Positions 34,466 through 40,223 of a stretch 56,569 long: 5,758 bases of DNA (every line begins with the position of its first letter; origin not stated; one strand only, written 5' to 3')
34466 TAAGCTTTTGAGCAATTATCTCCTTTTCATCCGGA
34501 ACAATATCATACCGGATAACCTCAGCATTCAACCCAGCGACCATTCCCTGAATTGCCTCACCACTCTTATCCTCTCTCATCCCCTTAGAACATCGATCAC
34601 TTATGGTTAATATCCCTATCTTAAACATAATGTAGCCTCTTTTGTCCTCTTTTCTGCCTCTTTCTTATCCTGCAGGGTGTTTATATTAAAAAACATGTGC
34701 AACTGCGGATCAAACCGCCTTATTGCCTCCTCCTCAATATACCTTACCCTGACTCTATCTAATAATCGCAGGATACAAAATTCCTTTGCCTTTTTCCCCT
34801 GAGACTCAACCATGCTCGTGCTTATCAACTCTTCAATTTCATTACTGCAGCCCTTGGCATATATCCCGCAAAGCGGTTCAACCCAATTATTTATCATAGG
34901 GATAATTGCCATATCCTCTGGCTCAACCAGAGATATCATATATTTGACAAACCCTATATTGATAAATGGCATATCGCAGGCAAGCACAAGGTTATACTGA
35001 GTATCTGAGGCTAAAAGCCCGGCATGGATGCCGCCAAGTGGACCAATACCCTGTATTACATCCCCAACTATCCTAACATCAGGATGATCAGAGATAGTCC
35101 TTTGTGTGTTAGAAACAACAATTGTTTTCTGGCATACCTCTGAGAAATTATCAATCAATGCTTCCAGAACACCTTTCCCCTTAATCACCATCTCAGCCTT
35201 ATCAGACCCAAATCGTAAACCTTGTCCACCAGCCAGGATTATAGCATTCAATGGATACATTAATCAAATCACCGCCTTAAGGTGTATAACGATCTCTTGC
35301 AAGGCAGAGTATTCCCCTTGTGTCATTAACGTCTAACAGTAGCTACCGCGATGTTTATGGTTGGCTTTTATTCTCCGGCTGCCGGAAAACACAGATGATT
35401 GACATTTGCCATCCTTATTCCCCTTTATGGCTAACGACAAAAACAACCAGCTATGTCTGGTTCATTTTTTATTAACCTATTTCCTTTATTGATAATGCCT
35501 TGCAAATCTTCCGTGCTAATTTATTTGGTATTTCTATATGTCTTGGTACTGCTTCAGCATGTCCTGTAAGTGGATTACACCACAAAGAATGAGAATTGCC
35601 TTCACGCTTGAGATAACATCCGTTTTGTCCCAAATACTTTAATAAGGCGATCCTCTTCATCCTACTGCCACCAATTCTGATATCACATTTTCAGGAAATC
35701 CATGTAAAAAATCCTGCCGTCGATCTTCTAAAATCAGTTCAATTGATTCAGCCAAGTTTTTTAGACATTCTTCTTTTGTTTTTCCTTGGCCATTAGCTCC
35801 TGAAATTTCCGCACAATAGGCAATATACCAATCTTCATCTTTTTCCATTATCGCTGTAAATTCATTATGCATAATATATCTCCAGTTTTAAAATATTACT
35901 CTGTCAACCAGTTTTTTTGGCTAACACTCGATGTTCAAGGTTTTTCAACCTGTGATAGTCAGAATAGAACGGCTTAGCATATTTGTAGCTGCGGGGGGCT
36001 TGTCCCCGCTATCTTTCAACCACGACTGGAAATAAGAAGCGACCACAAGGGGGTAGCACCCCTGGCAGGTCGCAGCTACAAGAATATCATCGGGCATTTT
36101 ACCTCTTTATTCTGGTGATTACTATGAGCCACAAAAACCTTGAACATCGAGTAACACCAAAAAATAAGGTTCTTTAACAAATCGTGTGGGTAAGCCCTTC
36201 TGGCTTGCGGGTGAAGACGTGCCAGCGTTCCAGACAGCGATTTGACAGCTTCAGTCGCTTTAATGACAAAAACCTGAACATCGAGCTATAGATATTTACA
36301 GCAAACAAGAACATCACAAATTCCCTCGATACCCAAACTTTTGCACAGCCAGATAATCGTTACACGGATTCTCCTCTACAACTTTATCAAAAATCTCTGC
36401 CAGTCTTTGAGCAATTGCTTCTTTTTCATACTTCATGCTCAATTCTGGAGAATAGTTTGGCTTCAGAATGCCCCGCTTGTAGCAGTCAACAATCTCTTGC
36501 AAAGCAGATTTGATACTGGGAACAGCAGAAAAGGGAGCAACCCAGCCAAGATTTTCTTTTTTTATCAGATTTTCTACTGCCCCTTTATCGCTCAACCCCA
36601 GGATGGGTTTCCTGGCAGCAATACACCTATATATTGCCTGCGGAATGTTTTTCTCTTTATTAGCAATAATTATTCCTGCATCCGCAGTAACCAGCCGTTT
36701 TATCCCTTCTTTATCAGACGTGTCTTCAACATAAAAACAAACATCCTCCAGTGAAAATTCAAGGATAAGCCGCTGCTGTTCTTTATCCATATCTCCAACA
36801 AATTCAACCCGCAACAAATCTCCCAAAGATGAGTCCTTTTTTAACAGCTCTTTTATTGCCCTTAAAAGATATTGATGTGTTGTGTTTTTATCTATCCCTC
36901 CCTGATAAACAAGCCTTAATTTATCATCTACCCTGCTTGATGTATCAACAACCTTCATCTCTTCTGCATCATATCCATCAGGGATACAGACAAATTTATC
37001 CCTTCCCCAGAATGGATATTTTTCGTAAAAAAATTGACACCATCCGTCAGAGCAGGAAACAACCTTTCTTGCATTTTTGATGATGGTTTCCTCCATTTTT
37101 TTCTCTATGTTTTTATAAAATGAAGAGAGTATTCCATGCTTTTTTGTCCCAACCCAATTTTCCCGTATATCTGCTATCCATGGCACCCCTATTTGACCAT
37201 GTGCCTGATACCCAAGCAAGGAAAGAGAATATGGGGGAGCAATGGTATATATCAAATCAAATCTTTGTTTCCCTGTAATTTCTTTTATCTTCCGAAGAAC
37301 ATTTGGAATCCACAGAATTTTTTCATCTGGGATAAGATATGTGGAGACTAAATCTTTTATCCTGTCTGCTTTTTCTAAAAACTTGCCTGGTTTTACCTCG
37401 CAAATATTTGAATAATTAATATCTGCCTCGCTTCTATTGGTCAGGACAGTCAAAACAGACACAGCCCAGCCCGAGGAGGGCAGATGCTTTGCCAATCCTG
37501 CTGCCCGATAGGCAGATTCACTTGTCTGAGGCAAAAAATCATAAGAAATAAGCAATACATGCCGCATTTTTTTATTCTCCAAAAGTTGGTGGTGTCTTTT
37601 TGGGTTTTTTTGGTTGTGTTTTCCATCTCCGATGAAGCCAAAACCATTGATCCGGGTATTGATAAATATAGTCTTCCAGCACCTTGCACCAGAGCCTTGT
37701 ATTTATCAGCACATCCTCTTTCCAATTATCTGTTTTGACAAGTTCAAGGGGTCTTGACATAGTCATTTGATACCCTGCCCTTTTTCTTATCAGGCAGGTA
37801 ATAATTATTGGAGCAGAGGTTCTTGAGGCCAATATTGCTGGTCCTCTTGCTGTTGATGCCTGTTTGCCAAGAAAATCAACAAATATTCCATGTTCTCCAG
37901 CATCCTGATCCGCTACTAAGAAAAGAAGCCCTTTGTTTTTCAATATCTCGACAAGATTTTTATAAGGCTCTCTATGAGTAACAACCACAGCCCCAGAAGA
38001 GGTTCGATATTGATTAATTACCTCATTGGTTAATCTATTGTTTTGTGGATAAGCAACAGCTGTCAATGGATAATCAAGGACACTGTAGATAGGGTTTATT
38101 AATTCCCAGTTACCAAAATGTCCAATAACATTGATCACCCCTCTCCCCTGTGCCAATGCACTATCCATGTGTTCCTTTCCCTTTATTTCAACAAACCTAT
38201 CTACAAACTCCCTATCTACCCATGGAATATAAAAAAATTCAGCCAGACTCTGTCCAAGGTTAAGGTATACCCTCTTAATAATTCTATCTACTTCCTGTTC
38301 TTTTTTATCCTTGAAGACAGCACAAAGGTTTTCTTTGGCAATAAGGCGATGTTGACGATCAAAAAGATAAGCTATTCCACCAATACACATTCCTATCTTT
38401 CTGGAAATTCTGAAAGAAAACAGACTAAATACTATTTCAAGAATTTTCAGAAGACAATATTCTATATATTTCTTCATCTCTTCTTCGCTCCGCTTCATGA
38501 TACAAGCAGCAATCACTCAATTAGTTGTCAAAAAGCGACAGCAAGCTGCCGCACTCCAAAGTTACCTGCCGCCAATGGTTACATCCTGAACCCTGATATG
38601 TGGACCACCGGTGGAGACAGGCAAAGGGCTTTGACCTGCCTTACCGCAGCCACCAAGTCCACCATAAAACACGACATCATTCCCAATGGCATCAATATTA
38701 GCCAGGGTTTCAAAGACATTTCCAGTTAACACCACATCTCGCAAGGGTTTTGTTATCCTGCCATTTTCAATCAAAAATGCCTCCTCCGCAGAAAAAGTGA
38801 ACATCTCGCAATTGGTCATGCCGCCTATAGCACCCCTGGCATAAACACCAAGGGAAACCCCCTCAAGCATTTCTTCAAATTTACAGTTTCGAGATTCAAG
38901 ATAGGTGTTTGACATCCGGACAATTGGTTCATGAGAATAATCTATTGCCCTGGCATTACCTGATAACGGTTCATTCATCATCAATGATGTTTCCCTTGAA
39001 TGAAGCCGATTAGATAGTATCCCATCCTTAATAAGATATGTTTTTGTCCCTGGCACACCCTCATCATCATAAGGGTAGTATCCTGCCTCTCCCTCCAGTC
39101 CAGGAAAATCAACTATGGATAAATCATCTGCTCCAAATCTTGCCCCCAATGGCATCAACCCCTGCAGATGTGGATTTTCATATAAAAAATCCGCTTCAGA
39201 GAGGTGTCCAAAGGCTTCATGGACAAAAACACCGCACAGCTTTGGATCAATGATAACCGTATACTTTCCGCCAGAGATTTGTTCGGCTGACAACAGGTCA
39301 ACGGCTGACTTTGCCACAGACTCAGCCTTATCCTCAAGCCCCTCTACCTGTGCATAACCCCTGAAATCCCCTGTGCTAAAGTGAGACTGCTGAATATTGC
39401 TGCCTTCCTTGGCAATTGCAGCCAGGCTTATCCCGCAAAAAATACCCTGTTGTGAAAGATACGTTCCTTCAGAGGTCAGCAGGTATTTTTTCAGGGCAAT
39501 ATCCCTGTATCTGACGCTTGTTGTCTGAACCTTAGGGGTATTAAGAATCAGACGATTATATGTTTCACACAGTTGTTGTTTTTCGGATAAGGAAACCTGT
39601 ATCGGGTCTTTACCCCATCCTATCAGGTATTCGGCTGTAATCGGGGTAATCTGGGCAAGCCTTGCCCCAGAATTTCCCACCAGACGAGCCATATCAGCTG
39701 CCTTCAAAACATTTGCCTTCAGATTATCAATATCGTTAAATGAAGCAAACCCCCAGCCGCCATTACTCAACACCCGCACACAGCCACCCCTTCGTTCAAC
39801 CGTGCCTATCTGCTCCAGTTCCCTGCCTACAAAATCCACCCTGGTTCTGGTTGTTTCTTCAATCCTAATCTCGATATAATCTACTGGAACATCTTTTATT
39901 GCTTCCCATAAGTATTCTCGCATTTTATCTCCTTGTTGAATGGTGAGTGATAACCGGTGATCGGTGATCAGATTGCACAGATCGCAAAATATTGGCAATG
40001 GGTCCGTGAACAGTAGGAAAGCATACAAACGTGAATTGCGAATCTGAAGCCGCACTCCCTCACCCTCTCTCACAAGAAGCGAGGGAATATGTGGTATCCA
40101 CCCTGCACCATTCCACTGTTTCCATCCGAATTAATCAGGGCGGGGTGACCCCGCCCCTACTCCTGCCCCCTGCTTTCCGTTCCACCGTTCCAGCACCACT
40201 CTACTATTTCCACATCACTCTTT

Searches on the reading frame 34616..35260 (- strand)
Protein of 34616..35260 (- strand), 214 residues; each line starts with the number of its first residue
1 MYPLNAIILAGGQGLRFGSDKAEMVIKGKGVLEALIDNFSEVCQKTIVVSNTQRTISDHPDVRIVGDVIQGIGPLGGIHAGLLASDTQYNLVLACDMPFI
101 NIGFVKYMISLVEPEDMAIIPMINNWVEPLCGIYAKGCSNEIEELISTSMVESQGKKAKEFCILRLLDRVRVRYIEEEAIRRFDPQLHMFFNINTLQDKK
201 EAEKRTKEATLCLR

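Call 27: search_protein_families(library=pfam, proteins=[window:34616-35260:-], max_evalue=0.001)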
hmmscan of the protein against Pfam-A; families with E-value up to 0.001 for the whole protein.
window:34616-35260:- (214 aa): 1 family
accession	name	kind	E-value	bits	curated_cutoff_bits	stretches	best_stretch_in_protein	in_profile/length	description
PF12804.13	NTP_transf_3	-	1e-31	110.7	27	1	6-147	1-146/160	MobA-like NTP transferase domain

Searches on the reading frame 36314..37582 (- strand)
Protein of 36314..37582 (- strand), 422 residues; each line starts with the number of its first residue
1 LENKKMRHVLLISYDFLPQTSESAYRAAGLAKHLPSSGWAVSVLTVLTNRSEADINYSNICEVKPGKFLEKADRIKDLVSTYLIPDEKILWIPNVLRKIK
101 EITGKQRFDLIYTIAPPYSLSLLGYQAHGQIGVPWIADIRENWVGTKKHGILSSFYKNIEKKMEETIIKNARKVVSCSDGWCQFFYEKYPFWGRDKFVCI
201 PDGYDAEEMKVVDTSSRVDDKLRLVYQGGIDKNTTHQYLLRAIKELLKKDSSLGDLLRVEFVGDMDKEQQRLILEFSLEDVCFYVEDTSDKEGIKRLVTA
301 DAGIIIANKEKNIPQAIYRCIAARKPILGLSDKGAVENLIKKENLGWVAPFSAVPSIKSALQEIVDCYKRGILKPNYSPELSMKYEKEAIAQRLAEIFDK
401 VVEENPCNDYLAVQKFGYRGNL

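Call 27: search_protein_families(library=pfam, proteins=[window:36314-37582:-], max_evalue=0.001)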
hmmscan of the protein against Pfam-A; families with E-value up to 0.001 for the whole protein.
window:36314-37582:- (422 aa): 3 families
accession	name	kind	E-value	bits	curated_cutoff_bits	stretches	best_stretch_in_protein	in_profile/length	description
PF13439.12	Glyco_transf_4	-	3.8e-09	37.2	28.5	1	28-207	9-169/170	Glycosyltransferase Family 4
PF13579.12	Glyco_trans_4_4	-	4e-06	27.7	29.7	1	26-188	6-145/158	Glycosyl transferase 4-like domain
PF00534.26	Glycos_transf_1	-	9.6e-06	25.7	26.4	1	218-368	12-159/172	Glycosyl transferases group 1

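Call 75: search_protein_families(library=ncbifam, proteins=[window:36314-37582:-], max_evalue=1e-10)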
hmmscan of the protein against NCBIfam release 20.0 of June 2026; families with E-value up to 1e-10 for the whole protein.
window:36314-37582:- (422 aa): 0 families

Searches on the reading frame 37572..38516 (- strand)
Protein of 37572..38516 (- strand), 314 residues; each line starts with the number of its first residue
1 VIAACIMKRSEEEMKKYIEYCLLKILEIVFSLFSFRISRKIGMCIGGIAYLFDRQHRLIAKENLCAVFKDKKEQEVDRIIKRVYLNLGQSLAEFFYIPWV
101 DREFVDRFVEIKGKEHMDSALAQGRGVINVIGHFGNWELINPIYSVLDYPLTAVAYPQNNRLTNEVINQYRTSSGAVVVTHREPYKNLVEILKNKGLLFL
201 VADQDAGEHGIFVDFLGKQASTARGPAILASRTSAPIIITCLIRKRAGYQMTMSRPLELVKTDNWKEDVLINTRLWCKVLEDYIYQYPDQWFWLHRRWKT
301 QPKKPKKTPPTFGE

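Call 27: search_protein_families(library=pfam, proteins=[window:37572-38516:-], max_evalue=0.001)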
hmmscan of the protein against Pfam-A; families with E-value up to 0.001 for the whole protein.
window:37572-38516:- (314 aa): 1 family
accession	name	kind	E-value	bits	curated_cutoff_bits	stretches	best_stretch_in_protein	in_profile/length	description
PF03279.18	Lip_A_acyltrans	-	1.2e-55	189.3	22.3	1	21-300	17-295/295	Bacterial lipid A biosynthesis acyltransferase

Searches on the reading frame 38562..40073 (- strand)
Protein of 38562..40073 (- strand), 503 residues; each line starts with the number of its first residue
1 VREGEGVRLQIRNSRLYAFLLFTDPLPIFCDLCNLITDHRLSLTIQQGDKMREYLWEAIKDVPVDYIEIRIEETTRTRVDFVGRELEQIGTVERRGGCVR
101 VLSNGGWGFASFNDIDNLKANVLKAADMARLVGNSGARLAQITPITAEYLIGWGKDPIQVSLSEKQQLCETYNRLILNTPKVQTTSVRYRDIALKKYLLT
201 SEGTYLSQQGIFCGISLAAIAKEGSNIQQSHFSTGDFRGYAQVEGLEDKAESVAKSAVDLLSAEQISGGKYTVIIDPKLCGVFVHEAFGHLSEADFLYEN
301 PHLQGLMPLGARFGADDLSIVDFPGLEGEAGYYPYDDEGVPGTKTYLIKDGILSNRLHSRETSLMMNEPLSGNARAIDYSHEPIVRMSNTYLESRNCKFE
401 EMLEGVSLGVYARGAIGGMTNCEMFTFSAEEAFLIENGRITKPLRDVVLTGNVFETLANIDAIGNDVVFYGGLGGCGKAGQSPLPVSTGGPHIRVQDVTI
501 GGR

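Call 27: search_protein_families(library=pfam, proteins=[window:38562-40073:-], max_evalue=0.001)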
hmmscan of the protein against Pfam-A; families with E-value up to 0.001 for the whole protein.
window:38562-40073:- (503 aa): 3 families
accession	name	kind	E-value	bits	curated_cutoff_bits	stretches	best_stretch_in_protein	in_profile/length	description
PF19289.4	PmbA_TldD_3rd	-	1e-57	195.3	22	1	269-502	2-220/220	PmbA/TldA metallopeptidase C-terminal domain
PF01523.21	PmbA_TldD_1st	-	1.7e-13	50.9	20.9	1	68-129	2-61/65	PmbA/TldA metallopeptidase domain 1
PF19290.4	PmbA_TldD_2nd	-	5.4e-09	36.9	20.9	1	156-260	2-108/109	PmbA/TldA metallopeptidase central domain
